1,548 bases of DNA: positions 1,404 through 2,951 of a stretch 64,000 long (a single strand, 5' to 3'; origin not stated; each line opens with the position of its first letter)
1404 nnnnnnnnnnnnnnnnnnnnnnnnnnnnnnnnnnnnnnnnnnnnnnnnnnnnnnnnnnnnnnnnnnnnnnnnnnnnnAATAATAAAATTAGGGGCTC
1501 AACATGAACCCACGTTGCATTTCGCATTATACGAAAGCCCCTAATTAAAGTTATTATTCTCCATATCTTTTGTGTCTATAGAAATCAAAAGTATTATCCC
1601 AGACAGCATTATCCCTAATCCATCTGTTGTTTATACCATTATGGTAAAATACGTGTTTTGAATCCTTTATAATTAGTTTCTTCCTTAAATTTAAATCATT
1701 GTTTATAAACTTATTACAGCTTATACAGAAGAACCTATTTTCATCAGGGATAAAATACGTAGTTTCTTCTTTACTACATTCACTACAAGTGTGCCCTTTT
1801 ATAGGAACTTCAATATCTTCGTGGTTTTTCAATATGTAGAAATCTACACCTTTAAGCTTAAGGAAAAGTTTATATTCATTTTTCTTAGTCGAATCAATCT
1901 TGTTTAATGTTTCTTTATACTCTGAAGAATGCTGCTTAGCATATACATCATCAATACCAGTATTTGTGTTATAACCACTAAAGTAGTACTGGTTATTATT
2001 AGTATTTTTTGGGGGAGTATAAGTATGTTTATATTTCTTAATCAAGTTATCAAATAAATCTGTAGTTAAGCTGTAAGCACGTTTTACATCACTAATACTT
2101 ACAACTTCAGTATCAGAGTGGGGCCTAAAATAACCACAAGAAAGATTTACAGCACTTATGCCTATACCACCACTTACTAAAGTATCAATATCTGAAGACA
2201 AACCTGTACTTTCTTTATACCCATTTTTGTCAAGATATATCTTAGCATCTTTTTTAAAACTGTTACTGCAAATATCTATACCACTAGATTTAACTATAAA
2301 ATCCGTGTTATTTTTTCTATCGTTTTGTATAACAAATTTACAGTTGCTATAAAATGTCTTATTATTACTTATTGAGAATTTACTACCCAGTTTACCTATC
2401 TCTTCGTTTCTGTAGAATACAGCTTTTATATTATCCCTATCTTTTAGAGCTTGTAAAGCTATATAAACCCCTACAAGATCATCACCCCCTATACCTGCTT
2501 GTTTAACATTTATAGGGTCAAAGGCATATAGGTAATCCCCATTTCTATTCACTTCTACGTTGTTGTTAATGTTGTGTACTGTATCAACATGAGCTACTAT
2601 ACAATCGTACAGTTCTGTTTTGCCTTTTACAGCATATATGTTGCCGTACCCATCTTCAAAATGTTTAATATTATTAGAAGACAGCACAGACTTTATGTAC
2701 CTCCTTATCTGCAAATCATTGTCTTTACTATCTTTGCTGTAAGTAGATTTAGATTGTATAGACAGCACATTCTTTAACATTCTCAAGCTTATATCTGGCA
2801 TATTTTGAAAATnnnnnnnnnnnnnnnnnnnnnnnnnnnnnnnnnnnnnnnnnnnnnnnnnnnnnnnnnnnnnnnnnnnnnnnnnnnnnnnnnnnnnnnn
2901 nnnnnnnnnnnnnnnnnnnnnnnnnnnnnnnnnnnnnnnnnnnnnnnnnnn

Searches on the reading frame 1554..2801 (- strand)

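Call 25: search_protein_families(library=pfam, proteins=[window:1554-2801:-], max_evalue=0.001)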
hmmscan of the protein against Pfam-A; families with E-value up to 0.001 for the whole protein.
window:1554-2801:- (415 aa): 1 family
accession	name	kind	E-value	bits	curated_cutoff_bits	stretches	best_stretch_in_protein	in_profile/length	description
PF05343.19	Peptidase_M42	-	0.00025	20.7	23.2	0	107-244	134-291/292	M42 glutamyl aminopeptidase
